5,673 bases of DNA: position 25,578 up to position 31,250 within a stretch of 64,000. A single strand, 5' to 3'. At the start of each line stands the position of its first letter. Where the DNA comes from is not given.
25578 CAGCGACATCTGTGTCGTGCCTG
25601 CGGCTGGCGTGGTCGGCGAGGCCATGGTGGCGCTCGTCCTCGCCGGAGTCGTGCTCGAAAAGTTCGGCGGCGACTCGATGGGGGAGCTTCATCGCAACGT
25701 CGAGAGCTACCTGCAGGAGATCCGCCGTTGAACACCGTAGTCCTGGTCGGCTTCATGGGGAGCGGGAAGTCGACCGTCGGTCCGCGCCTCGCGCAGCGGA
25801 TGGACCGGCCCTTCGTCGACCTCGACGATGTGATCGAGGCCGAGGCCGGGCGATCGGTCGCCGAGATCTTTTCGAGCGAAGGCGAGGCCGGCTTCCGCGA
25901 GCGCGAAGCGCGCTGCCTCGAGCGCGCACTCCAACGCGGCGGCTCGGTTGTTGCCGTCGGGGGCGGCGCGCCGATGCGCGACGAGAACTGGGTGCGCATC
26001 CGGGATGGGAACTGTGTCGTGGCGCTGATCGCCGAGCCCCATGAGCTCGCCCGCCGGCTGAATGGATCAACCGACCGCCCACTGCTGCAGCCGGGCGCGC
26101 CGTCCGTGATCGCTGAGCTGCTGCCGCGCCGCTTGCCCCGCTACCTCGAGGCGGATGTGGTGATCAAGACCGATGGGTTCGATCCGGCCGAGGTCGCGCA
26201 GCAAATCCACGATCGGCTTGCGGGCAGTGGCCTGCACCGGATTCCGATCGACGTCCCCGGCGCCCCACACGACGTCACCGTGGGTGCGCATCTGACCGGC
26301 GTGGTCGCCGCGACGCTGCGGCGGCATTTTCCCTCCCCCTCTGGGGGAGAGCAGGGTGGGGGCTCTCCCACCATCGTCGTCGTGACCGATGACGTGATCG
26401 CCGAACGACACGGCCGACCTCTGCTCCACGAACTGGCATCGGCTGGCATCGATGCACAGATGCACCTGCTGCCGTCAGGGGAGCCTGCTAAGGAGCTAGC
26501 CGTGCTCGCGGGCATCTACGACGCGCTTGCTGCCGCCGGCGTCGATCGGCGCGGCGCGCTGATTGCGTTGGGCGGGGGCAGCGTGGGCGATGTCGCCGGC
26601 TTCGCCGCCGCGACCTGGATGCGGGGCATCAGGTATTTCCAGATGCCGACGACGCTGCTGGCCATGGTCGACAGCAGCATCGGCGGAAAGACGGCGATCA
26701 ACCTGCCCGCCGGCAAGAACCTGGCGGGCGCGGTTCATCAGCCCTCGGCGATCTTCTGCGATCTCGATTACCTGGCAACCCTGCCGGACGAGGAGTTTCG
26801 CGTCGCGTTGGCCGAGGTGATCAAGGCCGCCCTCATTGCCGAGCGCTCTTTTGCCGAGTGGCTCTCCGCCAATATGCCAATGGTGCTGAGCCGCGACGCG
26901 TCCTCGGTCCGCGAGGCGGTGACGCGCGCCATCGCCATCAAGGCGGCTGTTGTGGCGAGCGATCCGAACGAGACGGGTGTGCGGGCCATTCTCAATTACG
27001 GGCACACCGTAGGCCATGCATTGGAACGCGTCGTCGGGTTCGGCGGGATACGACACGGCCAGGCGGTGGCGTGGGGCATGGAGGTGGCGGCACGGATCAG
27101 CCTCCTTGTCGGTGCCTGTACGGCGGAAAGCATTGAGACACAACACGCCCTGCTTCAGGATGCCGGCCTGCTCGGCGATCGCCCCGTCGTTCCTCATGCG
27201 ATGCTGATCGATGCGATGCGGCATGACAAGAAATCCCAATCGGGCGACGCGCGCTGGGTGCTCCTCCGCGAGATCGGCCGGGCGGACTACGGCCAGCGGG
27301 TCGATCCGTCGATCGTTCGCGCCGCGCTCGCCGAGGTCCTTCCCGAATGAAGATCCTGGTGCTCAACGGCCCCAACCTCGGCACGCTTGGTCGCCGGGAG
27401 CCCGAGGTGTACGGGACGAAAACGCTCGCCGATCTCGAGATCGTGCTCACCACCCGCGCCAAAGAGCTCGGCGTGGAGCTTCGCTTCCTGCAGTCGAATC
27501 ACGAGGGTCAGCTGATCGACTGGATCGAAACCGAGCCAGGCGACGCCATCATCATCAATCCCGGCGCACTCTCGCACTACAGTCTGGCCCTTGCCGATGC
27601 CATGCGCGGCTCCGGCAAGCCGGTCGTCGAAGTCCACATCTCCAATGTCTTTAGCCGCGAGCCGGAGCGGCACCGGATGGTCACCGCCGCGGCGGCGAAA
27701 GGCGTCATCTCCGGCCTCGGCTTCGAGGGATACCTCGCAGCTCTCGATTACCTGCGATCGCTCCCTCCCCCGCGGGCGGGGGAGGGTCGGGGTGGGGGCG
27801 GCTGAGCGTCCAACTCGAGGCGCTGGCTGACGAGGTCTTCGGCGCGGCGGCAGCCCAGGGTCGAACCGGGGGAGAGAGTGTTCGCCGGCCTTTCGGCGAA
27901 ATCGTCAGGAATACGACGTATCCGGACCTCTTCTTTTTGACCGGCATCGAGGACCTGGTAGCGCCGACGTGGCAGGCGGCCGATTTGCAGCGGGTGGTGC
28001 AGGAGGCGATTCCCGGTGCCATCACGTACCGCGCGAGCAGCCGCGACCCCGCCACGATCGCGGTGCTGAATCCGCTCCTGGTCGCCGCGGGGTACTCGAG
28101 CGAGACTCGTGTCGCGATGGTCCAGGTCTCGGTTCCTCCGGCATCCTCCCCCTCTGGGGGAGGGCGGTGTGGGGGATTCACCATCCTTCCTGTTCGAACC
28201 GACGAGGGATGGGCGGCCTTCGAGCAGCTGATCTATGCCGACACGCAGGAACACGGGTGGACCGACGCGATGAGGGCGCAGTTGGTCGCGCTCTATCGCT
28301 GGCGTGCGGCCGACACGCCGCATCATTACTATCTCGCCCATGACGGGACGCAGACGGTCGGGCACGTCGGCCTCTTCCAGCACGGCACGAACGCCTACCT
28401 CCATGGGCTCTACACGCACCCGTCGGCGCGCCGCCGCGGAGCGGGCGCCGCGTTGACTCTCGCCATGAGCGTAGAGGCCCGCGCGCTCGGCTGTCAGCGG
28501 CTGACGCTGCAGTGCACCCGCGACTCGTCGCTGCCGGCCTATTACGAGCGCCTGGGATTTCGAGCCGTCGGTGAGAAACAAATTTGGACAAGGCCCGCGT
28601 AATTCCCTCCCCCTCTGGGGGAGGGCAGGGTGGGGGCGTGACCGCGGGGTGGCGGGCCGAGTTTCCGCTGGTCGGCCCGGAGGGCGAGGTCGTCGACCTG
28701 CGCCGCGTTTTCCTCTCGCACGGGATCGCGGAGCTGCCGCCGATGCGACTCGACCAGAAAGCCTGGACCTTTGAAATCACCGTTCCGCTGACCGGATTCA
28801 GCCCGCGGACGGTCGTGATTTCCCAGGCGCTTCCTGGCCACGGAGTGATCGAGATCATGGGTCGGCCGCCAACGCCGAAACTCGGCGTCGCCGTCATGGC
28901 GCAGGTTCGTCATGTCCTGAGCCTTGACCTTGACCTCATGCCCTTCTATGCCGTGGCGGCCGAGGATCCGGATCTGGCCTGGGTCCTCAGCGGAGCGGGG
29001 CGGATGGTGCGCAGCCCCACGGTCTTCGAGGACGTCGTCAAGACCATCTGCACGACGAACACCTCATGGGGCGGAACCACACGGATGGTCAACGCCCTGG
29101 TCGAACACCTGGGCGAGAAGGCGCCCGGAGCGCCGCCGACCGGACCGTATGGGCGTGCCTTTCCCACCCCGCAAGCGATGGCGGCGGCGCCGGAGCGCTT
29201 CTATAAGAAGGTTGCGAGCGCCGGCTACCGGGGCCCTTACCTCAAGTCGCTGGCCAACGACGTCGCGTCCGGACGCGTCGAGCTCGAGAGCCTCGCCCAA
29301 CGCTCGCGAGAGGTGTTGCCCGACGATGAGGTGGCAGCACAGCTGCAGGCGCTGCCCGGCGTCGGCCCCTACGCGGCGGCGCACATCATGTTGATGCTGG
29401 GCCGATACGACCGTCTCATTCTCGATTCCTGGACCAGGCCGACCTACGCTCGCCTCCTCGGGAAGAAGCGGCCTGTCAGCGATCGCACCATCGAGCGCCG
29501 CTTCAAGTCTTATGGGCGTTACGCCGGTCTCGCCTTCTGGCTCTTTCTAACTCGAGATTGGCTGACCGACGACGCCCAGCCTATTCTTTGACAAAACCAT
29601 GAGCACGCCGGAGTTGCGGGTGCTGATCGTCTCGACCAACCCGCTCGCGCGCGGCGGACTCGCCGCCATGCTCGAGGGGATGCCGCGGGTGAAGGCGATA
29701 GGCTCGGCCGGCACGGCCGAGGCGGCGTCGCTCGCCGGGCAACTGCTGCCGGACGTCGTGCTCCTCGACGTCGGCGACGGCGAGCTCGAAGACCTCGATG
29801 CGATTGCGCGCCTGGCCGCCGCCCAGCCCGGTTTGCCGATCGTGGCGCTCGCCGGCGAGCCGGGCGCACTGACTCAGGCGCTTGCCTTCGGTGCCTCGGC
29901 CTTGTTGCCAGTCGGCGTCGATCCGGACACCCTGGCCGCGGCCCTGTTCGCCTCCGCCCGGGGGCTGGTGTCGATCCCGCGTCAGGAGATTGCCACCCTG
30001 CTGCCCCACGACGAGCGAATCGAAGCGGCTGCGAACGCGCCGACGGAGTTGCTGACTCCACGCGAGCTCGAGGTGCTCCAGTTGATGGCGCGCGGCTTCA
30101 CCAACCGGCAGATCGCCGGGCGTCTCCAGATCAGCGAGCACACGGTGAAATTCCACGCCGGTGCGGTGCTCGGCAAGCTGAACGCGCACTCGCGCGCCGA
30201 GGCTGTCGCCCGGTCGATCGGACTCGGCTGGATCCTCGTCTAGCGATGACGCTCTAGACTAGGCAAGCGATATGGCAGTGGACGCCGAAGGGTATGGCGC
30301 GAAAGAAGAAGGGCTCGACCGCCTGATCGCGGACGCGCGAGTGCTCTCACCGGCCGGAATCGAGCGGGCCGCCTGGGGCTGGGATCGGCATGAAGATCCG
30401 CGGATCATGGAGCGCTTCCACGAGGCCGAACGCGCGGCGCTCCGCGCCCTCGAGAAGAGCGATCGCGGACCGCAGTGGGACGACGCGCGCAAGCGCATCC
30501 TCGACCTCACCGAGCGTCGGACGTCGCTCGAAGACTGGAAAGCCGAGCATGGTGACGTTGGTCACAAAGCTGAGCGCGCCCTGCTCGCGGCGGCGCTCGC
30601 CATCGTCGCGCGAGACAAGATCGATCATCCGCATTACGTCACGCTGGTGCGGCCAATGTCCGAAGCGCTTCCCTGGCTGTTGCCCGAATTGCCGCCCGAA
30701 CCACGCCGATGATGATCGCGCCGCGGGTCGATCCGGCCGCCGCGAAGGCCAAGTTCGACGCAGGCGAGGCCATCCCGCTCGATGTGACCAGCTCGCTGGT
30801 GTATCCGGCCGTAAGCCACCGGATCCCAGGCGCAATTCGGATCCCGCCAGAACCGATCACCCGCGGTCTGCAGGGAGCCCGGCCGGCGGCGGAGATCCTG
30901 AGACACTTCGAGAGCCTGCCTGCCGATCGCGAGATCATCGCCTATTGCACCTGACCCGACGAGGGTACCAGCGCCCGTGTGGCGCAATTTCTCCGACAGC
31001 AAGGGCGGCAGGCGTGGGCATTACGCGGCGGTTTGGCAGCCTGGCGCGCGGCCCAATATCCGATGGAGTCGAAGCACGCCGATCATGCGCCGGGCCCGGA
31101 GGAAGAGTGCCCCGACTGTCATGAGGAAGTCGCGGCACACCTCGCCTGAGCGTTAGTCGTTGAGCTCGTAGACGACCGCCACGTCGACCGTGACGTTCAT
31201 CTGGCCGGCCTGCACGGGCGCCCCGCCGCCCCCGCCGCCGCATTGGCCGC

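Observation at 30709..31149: Rhodanese with a single in-frame TGA exactly at the catalytic cysteine: candidate selenocysteine enzyme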

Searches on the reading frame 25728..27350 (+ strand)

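Call 40: search_protein_families(library=pfam, proteins=[window:25728-27350:+], max_evalue=0.001)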
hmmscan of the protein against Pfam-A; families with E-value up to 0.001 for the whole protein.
window:25728-27350:+ (540 aa): 7 families
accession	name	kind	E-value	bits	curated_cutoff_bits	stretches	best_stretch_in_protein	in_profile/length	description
PF01761.26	DHQ_synthase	-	1.2e-44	151.1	24.2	1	247-358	3-114/115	3-dehydroquinate synthase N-terminal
PF01202.28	SKI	-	1.3e-42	146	22.1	1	10-164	1-158/159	Shikimate kinase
PF24621.2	DHQS_C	-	5.5e-39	133.8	27.6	1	361-503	2-144/144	3-dehydroquinate synthase C-terminal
PF13238.12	AAA_18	-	1.8e-07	32.1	29.4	1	4-114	1-111/128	AAA domain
PF13685.12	Fe-ADH_2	-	2.4e-07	31.3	28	1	215-351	21-147/149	Iron-containing alcohol dehydrogenase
PF13671.12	AAA_33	-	3.4e-05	24.6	27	1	4-77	2-76/143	AAA domain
PF00465.25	Fe-ADH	-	0.00011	22.3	31.3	1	215-298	24-104/168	Iron-containing alcohol dehydrogenase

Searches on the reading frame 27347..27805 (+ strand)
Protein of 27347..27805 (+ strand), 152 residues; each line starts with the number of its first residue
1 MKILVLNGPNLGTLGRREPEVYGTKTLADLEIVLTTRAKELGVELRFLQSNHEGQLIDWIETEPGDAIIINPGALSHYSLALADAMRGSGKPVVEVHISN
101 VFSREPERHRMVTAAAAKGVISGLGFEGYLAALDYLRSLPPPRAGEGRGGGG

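Call 40: search_protein_families(library=pfam, proteins=[window:27347-27805:+], max_evalue=0.001)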
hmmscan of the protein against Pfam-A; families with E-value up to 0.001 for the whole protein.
window:27347-27805:+ (152 aa): 1 family
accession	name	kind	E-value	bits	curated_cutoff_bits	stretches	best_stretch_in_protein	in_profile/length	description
PF01220.24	DHquinase_II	-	1.7e-51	174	23.3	1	2-136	1-137/138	Dehydroquinase class II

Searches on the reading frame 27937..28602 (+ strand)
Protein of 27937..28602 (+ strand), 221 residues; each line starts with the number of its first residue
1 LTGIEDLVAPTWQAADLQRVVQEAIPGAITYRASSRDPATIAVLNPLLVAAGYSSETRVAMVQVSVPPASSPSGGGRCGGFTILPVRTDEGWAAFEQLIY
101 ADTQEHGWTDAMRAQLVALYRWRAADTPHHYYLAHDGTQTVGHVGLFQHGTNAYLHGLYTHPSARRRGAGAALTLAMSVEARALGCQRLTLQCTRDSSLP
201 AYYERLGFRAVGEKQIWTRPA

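Call 40: search_protein_families(library=pfam, proteins=[window:27937-28602:+], max_evalue=0.001)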
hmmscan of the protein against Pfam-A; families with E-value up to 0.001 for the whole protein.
window:27937-28602:+ (221 aa): 5 families
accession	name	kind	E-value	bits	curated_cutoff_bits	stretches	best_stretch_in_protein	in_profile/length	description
PF00583.31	Acetyltransf_1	-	5.3e-15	56.1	20.7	1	102-208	10-116/116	Acetyltransferase (GNAT) family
PF13508.13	Acetyltransf_7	-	8e-12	45.8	27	1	129-209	3-83/84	Acetyltransferase (GNAT) domain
PF13673.13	Acetyltransf_10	-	1.5e-10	41.6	23.6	1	129-215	31-114/128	Acetyltransferase (GNAT) domain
PF08445.16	FR47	-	1.1e-06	29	22.1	1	152-217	21-85/86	FR47-like protein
PF13480.13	Acetyltransf_6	-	3.7e-05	24.3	22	1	92-191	31-134/143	Acetyltransferase (GNAT) domain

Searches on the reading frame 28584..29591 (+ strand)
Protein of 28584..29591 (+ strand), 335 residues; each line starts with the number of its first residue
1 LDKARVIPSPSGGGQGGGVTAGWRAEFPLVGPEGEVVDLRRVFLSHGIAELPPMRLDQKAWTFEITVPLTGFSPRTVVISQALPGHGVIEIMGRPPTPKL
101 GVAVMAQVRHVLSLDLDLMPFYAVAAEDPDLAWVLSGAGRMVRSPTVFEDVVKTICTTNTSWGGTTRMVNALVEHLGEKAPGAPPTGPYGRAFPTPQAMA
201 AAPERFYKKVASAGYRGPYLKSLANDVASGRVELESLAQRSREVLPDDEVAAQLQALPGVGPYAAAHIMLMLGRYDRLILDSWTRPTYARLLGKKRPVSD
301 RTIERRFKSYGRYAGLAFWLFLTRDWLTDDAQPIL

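Call 40: search_protein_families(library=pfam, proteins=[window:28584-29591:+], max_evalue=0.001)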
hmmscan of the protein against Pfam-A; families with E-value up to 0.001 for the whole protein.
window:28584-29591:+ (335 aa): 2 families
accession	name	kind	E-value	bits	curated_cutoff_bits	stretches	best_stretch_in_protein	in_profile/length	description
PF00730.31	HhH-GPD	-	0.00018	22.2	26.2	1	152-308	1-84/108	HhH-GPD superfamily base excision DNA repair protein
PF00633.29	HHH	-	0.00074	19.7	24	0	252-269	11-28/30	Helix-hairpin-helix motif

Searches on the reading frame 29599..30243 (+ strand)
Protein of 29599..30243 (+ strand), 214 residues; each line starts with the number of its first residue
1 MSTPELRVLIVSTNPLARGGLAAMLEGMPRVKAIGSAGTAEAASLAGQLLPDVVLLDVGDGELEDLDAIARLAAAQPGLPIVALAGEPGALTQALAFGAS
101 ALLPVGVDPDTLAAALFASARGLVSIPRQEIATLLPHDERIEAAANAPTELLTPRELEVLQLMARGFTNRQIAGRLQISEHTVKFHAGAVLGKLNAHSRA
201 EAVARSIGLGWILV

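Call 40: search_protein_families(library=pfam, proteins=[window:29599-30243:+], max_evalue=0.001)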
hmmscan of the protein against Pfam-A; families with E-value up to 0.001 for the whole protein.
window:29599-30243:+ (214 aa): 4 families
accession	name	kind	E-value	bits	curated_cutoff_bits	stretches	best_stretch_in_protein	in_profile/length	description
PF00196.25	GerE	-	3.4e-21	75.1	23.5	1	151-203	2-54/57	Bacterial regulatory proteins, luxR family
PF00072.30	Response_reg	-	5.6e-06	26.9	30.2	1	8-116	1-110/111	Response regulator receiver domain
PF13384.12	HTH_23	-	2.7e-05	24.3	24.6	1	157-183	8-34/50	Homeodomain-like domain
PF08281.18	Sigma70_r4_2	-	0.00037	20.5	25.7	1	151-186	10-46/54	Sigma-70, region 4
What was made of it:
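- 29599..30243 (+): LuxR/GerE-type response regulator, 28 nt upstream of the orphan ORF. It is a syntenic neighbour and may be co-transcribed. Pfam GerE and Response_reg (call 40).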

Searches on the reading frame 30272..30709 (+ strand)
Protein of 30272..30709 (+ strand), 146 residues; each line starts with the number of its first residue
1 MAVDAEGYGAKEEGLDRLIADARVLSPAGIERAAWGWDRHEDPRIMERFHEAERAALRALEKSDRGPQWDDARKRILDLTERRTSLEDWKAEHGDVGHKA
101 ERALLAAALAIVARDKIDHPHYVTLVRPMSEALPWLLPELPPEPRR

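Call 6: search_protein_families(library=pfam, proteins=[window:30272-30709:+], max_evalue=0.01)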
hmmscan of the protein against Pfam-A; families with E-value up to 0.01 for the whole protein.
seq(146 aa): 0 families

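Call 15: search_protein_families(library=ncbifam, proteins=[window:30272-30709:+], max_evalue=0.01)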
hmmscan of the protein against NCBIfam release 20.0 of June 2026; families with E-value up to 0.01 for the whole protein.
seq(146 aa): 0 families
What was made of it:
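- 30272..30712 (+): Upstream orphan ORF of 146 aa, all-helical and without Cys. Its stop overlaps the rhodanese start (ATGA). It is always the gene immediately upstream of the rhodanese gene. No Pfam or NCBIfam hit (calls 6, 15).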

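Call 53: find_homologous_proteins(query=window:30272-30709:+, max_evalue=0.001)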
Query window:30272-30709:+ (146 aa): 1256 proteins with E <= 0.001 among 3321 candidates; the best 120 are listed.
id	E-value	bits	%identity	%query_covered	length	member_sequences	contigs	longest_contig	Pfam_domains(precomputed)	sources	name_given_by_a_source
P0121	2.1e-88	312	99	100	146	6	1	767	-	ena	-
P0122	2.4e-88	312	98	100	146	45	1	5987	-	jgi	-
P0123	7.4e-85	300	92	90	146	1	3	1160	-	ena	-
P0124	3.3e-84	298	92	90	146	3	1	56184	-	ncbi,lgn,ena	ncbi:MAG TPA: hypothetical protein VF990_04430 [Candidatus Dormibacteraeota bacterium]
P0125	4.8e-84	298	91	90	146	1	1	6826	-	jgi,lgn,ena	-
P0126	8.0e-84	297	91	90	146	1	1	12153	-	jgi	jgi:hypothetical protein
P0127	3.2e-83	295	91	90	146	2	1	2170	-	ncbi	-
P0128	3.4e-83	295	92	90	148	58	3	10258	-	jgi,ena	-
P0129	4.1e-83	295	90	90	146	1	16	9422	-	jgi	jgi:hypothetical protein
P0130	4.3e-83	295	90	90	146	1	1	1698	-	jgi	jgi:hypothetical protein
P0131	1.2e-82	293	90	90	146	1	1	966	-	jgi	jgi:hypothetical protein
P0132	1.4e-82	293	91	90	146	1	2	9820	-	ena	-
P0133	1.4e-82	293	90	90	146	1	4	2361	-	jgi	jgi:hypothetical protein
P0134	1.5e-82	293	89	90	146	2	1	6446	-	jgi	jgi:hypothetical protein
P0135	2.0e-82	292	89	90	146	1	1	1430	-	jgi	jgi:hypothetical protein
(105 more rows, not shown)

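Call 59: predict_structure(alignment_id=A5)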
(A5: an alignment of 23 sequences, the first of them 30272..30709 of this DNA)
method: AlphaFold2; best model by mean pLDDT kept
length: 146 residues; sequences in the alignment: 23
mean_pLDDT: 74.5   pTM: 0.76
mean pLDDT of the five models: 74.5, 74.3, 72.2, 71.5, 68.6
residues with pLDDT >= 90: 17; 70-90: 86; 50-70: 25; < 50: 18
segments of 3 or more residues with pLDDT < 50: 1-6, 84-88, 139-144
pLDDT, mean of each block of 10 residues (from residue 1): 49 76 78 77 81 91 76 80 48 74 89 89 88 65 47
secondary structure, 60 per line:
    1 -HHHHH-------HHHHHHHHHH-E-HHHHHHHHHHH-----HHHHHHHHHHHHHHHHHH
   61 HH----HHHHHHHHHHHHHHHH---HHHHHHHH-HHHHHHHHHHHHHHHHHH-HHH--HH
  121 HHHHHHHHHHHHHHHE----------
elements in order: H2-6 H14-23 H27-37 H43-62 H67-82 H86-93 H95-112 H119-135

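Call 63: fold_search(model_id=the predicted structure, library=pdb)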
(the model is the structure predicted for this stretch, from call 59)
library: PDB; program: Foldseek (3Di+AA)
matches with E <= 10: 251; with E <= 0.001: 0
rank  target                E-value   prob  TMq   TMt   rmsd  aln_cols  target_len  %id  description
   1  5f3q_B                9.6e-01  0.11  0.21  0.18  12.1       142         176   10  Crystal structure of a noncanonical Dicer protein from Entamoeba histolytica (released 2016-12-14)
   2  7bqn_MODEL_1_A        1.3e+00  0.30  0.30  0.34   7.3       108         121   15  Solution NMR structure of fold-C Rei; de novo designed protein with an asymmetric all-alpha topology (released 2021-04-07)
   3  8t5e_A                1.3e+00  0.10  0.22  0.23  12.2       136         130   20  De novo design of high-affinity protein binders to bioactive helical peptides (released 2024-01-10)
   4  7dgy                  1.7e+00  0.14  0.20  0.25  11.3        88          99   14  De novo designed protein H4C2R (released 2021-12-15)
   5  5tpm_B                1.7e+00  0.11  0.23  0.23  14.1       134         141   15  2.8 Angstrom Crystal Structure of the C-terminal Dimerization Domain of Transcriptional Regulator PdhR from Escherichi (released 2016-11-02)
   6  6ihx_A                1.8e+00  0.08  0.20  0.20  13.5       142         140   17  Crystal Structure Analysis of bovine Hemoglobin modified by SNP (released 2018-12-12)
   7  9dbu                  1.9e+00  0.15  0.23  0.27  12.2       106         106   15  Apo Structure of Computationally Designed Homotetramer PW1 (released 2025-08-27)
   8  9dbv                  1.9e+00  0.15  0.22  0.28  12.2       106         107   15  Cu-Bound Structure of Computationally Designed Homotetramer PW1 (released 2025-08-27)
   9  1z8u_B                2.1e+00  0.08  0.20  0.22  13.4       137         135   15  Crystal structure of oxidized alpha hemoglobin bound to AHSP (released 2005-06-14)
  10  6ii1_A                2.2e+00  0.07  0.20  0.21  13.4       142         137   17  Crystal Structure Analysis of CO form hemoglobin from Bos taurus (released 2018-12-12)
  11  3at5_A                2.5e+00  0.07  0.20  0.20  13.1       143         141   13  Side-necked turtle (Pleurodira, Chelonia, REPTILIA) hemoglobin: cDNA-derived primary structures and X-ray crystal stru (released 2011-04-20)
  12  4esa_A                2.5e+00  0.06  0.19  0.19  13.3       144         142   13  X-ray structure of carbonmonoxy hemoglobin of Eleginops maclovinus (released 2012-11-07)
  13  8u5a_A                2.5e+00  0.05  0.19  0.19  16.6       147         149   16  Improving protein expression, stability, and function with ProteinMPNN (released 2024-01-17)
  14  1x91                  2.7e+00  0.08  0.20  0.20  12.2       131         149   18  Crystal structure of mutant form A of a pectin methylesterase inhibitor from Arabidopsis (released 2004-12-28)
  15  1yen_A                2.8e+00  0.08  0.23  0.24  11.9       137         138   16  T-To-T(High) quaternary transitions in human hemoglobin: betaP36A oxy (2MM IHP, 20% PEG) (10 test sets) (released 2005-01-11)
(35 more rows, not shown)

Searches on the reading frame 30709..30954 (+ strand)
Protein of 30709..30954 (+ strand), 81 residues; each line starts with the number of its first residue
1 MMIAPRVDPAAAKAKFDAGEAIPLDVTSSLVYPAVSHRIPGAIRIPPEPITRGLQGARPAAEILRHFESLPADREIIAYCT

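Call 56: find_encoding_contigs(protein=window:30709-30954:+, flank=2000, max_places=4)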
Protein window:30709-30954:+ (81 aa): 5 contigs read that carry it; 4 places shown.
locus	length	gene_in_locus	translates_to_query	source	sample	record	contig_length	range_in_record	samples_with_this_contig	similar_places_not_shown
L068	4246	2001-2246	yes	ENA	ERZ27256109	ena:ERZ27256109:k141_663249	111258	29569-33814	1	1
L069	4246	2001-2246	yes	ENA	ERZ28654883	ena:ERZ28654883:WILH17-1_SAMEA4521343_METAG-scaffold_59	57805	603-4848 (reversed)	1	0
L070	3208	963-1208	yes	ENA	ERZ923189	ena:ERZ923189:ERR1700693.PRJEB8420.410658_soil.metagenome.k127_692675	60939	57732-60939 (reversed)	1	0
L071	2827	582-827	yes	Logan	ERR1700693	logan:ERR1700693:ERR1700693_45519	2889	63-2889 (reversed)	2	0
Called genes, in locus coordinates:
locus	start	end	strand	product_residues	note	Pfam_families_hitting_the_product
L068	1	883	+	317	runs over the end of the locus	-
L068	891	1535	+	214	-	PF00072:Response_reg (weak), PF00196:GerE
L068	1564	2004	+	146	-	-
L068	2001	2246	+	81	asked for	PF00581:Rhodanese (weak)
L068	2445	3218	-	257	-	PF04402:SIMPL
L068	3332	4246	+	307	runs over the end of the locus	PF00089:Trypsin, PF13365:Trypsin_2, PF13180:PDZ_2, PF17820:PDZ_6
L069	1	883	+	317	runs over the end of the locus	-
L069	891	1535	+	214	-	PF00072:Response_reg (weak), PF00196:GerE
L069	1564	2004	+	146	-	-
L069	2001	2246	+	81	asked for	PF00581:Rhodanese (weak)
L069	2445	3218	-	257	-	PF04402:SIMPL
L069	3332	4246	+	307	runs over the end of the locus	PF00089:Trypsin, PF13365:Trypsin_2, PF13180:PDZ_2, PF17820:PDZ_6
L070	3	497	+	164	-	?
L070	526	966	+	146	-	-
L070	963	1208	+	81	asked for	PF00581:Rhodanese (weak)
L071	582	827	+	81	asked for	PF00581:Rhodanese (weak)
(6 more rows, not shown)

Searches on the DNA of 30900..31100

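Call 62: search_rna_families(source=window, start=30900, end=31100, threshold=evalue, max_evalue=10)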
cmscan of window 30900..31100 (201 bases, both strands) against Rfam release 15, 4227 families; matches with E-value up to 10: 0.
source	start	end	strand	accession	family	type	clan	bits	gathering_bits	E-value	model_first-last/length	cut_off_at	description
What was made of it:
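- No Rfam family matches (call 62).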
